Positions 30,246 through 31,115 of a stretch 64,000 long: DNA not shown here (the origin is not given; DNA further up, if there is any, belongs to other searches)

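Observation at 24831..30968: Two neighbouring secreted propeller-repeat proteins (SBBP-type and GloVer-type) share an unusual SLH-like C-terminal module with an inserted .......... motif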

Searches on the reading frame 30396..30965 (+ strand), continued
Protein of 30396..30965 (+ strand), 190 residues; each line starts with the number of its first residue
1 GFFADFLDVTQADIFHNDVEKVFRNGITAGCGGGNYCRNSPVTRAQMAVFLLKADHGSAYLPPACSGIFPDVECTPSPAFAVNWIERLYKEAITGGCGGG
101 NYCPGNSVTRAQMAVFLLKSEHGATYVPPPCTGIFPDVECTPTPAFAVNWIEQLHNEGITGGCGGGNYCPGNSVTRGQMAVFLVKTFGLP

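Call 29: fold_search(model_id=the predicted structure, library=pdb)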
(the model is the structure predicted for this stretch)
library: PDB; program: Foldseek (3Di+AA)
matches with E <= 10: 49; with E <= 0.001: 15
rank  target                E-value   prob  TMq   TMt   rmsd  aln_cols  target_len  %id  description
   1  3pyw                  2.6e-08  1.00  0.76  0.81   3.4       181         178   22  The structure of the SLH domain from B. anthracis surface array protein at 1.8A (released 2011-04-27)
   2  6cwh_C                4.6e-07  1.00  0.69  0.79   3.7       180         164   14  Crystal structure of SpaA-SLH in complex with 4,6-Pyr-beta-D-ManNAcOMe (P1) (released 2018-08-15)
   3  6cwc_A                5.8e-07  1.00  0.65  0.74   4.6       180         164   14  Crystal structure of SpaA-SLH (released 2018-08-15)
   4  6cwc_B                6.1e-07  1.00  0.72  0.82   3.1       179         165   15  Crystal structure of SpaA-SLH (released 2018-08-15)
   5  6bt4                  1.5e-06  1.00  0.69  0.79   3.4       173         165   19  Crystal structure of the SLH domain of Sap from Bacillus anthracis in complex with a pyruvylated SCWP unit (released 2018-03-21)
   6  7sv3                  1.7e-06  1.00  0.69  0.76   4.3       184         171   15  Crystal structure of SpaA-SLH in complex with 4,6-Pyr-beta-D-ManNAc-(1->4)-beta-D-GlcNAcOMe (released 2022-03-09)
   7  6cwr                  3.1e-06  1.00  0.70  0.79   3.6       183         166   14  Crystal structure of SpaA-SLH/G46A/G109A in complex with 4,6-Pyr-beta-D-ManNAcOMe (released 2018-08-15)
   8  6cwf_A                3.2e-06  1.00  0.66  0.76   4.6       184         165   15  Crystal structure of SpaA-SLH in complex with 4,6-Pyr-beta-D-ManNAcOMe (released 2018-08-15)
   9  7sv4                  3.9e-06  1.00  0.69  0.77   3.2       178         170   16  Crystal structure of SpaA-SLH in complex with 4,6-Pyr-beta-D-ManNAc-(1->4)-beta-D-GlcNAc-(1->3)-4,6-Pyr-beta-D-ManNAcOMe (released 2022-03-09)
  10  7sv6                  7.7e-06  1.00  0.70  0.80   3.5       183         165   14  Crystal structure of SpaA-SLH/G46A/G109A in complex with 4,6-Pyr-beta-D-ManNAc-(1->4)-beta-D-GlcNAcOMe (released 2022-03-09)
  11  6cwn                  1.3e-05  1.00  0.68  0.79   3.5       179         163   14  Crystal structure of SpaA-SLH/G109A in complex with 4,6-Pyr-beta-D-ManNAcOMe (released 2018-08-15)
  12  7sv5_B                1.9e-05  1.00  0.71  0.81   2.9       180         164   16  Crystal structure of SpaA-SLH/G109A in complex with 4,6-Pyr-beta-D-ManNAc-(1->4)-beta-D-GlcNAcOMe (released 2022-03-09)
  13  6cwm                  2.3e-05  1.00  0.69  0.76   3.7       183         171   14  Crystal structure of SpaA-SLH/G109A (released 2018-08-15)
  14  7sv5_A                3.4e-05  1.00  0.69  0.78   3.9       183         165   15  Crystal structure of SpaA-SLH/G109A in complex with 4,6-Pyr-beta-D-ManNAc-(1->4)-beta-D-GlcNAcOMe (released 2022-03-09)
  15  6cwl_B                6.1e-05  1.00  0.66  0.84   3.0       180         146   13  Crystal structure of SpaA-SLH in complex with beta-D-GlcNAc-(1->3)-4,6-Pyr-beta-D-ManNAcOMe (released 2018-08-15)
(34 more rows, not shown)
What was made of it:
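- On SLH domain (Pfam PF00395 / PROSITE PS51272): The top 15 Foldseek hits are all Sap or SpaA SLH trimers (call 29).
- Closest known: SLH-domain trimers of Bacillus anthracis Sap. Same: The predicted fold superposes over about 180 residues (TM 0.65-0.84, prob 1.0; call 29).
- Closest known: SLH-domain trimers of Bacillus anthracis Sap. Different: Sequence identity is 13-22% (call 29).
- The next hit has E 0.18 (call 29).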

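Call 37: search_protein_representatives(alignment_id=A1)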
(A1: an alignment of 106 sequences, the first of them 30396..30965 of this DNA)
Query: 106 sequences, 279 profile positions. Proteins with E-value up to 0.001 (for the whole library): 124528; up to 1e-10: 57877; up to 1e-30: 8428. The best 150 are listed.
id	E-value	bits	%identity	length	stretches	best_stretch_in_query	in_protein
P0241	4.5e-207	702.4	-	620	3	88-268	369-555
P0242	3.7e-192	653.5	-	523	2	66-269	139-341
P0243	1.1e-168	576.5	-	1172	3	69-266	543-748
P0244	7.9e-159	544.1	-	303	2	90-267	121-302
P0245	1.4e-141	487.6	-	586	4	87-272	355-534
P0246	1.7e-137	474.2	-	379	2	117-266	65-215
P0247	3.5e-135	466.6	-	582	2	119-249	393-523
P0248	8.2e-135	465.3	-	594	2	119-249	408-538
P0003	4.2e-131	453.2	-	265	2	88-267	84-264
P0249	4.8e-126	436.6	-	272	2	118-244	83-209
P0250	1.1e-124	432.1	-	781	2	51-257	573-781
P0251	3.6e-122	423.9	-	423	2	79-268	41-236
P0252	2.1e-121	421.3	-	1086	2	13-267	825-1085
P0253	2.9e-119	414.3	-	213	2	124-244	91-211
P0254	2.7e-118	411.2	-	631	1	10-267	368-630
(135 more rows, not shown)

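Call 43: search_protein_families(library=pfam, alignment_id=A2, max_evalue=0.0001)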
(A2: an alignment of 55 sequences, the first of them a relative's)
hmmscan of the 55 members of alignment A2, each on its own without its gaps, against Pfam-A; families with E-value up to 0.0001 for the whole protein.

A. member 1, L002:1-3567:+ (1189 aa): 3 families
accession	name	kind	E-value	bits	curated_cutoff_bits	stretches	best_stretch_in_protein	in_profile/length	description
PF00395.25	SLH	-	1.9e-12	47.4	20.8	0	1000-1043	1-44/44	S-layer homology domain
PF13620.12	CarboxypepD_reg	-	1.1e-11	45.3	32.3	1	492-563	2-79/82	Carboxypeptidase regulatory-like domain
PF13715.12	CarbopepD_reg_2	-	7.4e-05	23.1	32.2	0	492-560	1-71/88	CarboxypepD_reg-like domain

B. families by the number of members that match (of 55 scanned): 34 families (the first 25 are shown)
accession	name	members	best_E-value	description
PF00395.25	SLH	54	6.8e-21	S-layer homology domain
PF01833.30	TIG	27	1e-15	IPT/TIG domain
PF13229.12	Beta_helix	13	8.4e-16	Right handed beta helix region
PF05048.19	NosD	7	3.7e-12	Periplasmic copper-binding protein (NosD)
PF08811.16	DUF1800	5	1.2e-80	Protein of unknown function (DUF1800)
PF07679.22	I-set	5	2.8e-10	Immunoglobulin I-set domain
PF13927.12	Ig_3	5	1.8e-08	Immunoglobulin domain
PF19408.5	PKD_6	4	9.8e-07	PKD-like domain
PF24684.1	Vgb_lyase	3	5.2e-212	Virginiamycin B lyase family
PF07995.17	GSDH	3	1.5e-56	Glucose / Sorbosone dehydrogenase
PF13449.12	Phytase-like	2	3.6e-16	Esterase-like activity of phytase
PF13620.12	CarboxypepD_reg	2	1.6e-13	Carboxypeptidase regulatory-like domain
PF08450.18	SGL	2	2e-13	SMP-30/Gluconolactonase/LRE-like region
PF07494.17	Reg_prop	2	1e-10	Two component regulator propeller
PF20067.5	SSL_N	2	4.4e-10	Strictosidine synthase-like, N-terminal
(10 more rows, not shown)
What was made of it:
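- On SLH domain (Pfam PF00395 / PROSITE PS51272): 54 of 55 related loci hit SLH (call 43).
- It is joined to many passenger domains, including TIG, beta-helix/NosD, GSDH, Vgb-lyase, subtilase and DUF1800 (call 43). Many passengers are typical periplasmic or extracytoplasmic enzymes, such as GSDH, NosD-like beta-helix, subtilase and DUF1800 (call 43).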

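Call 46: find_encoding_contigs(protein=P0059, flank=10000, max_places=2)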
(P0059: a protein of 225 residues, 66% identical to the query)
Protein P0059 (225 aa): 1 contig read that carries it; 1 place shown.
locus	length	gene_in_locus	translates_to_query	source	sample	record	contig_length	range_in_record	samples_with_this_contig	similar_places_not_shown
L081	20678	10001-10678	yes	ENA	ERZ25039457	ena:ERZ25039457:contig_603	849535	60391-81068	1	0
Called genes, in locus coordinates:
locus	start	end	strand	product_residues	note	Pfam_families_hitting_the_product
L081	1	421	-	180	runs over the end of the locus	PF00557:Peptidase_M24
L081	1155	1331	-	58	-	-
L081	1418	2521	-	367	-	-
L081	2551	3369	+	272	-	-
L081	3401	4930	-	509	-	PF00005:ABC_tran, PF13304:AAA_21 (faint), PF00005:ABC_tran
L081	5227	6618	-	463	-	PF01209:Ubie_methyltran, PF13649:Methyltransf_25 (weak)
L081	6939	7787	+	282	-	PF00441:Acyl-CoA_dh_1, PF21343:ACAD9-ACADV_C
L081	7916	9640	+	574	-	PF13229:Beta_helix (faint), PF05048:NosD (faint)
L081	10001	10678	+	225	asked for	PF00395:SLH (faint), PF24453:DUF7569 (faint)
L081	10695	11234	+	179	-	-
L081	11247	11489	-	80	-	PF00291:PALP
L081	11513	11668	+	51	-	-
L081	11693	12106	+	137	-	-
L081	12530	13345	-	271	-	-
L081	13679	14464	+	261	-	PF04055:Radical_SAM (weak)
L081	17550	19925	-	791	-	PF05048:NosD (faint), PF01833:TIG, PF00395:SLH (faint)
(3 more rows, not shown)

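Call 47: find_encoding_contigs(protein=P0055, flank=10000, max_places=2)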
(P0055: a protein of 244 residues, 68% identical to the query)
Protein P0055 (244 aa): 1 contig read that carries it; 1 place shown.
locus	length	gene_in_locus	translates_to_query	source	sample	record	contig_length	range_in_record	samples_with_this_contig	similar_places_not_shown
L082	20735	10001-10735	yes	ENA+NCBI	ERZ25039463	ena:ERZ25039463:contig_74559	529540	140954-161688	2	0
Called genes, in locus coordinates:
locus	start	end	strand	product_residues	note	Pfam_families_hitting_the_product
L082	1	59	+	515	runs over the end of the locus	PF03853:YjeF_N, PF01256:Carb_kinase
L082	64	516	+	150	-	PF02367:TsaE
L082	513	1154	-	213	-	PF13505:OMP_b-brl (weak)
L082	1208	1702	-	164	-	PF00578:AhpC-TSA, PF08534:Redoxin, PF00085:Thioredoxin, PF13905:Thioredoxin_8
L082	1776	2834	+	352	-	PF06089:Asparaginase_II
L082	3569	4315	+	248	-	PF01977:UbiD, PF20696:UbiD_C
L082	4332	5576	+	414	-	PF00158:Sigma54_activat (faint), PF14532:Sigma54_activ_2 (weak), PF25601:AAA_lid_14, PF02954:HTH_8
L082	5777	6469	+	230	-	PF00072:Response_reg, PF00486:Trans_reg_C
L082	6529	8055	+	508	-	PF00672:HAMP (weak), PF00512:HisKA, PF02518:HATPase_c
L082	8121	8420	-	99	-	-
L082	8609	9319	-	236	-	-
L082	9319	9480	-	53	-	-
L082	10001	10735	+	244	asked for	PF00395:SLH (faint)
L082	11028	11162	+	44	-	-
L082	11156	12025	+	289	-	PF00551:Formyl_trans_N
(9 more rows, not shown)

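Call 48: find_encoding_contigs(protein=P0031, flank=10000, max_places=2)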
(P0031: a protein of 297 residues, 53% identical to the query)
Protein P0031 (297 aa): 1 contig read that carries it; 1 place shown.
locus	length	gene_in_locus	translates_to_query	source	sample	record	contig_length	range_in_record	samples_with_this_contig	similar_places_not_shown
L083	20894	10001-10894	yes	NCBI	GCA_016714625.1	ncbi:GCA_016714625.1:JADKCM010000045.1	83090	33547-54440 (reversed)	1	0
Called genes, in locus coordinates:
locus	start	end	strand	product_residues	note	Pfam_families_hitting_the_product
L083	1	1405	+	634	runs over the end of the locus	PF13229:Beta_helix (weak)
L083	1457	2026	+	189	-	PF00395:SLH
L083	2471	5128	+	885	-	PF00395:SLH (weak)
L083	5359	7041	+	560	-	PF16927:HisKA_7TM, PF00989:PAS (faint), PF13188:PAS_8 (faint), PF07730:HisKA_3, PF13581:HATPase_c_2 (weak), PF02518:HATPase_c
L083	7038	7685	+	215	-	PF00072:Response_reg, PF00196:GerE, PF04545:Sigma70_r4 (faint), PF08281:Sigma70_r4_2 (weak)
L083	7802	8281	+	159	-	PF00072:Response_reg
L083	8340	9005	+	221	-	-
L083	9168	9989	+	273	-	-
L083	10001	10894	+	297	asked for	PF09479:Flg_new, PF00395:SLH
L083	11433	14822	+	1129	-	PF12768:Rax2 (faint), PF00395:SLH (weak)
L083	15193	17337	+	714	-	PF14312:FG-GAP_2, PF00395:SLH (weak)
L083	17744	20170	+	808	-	PF00395:SLH (weak)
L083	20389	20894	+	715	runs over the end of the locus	PF14312:FG-GAP_2, PF00395:SLH (weak)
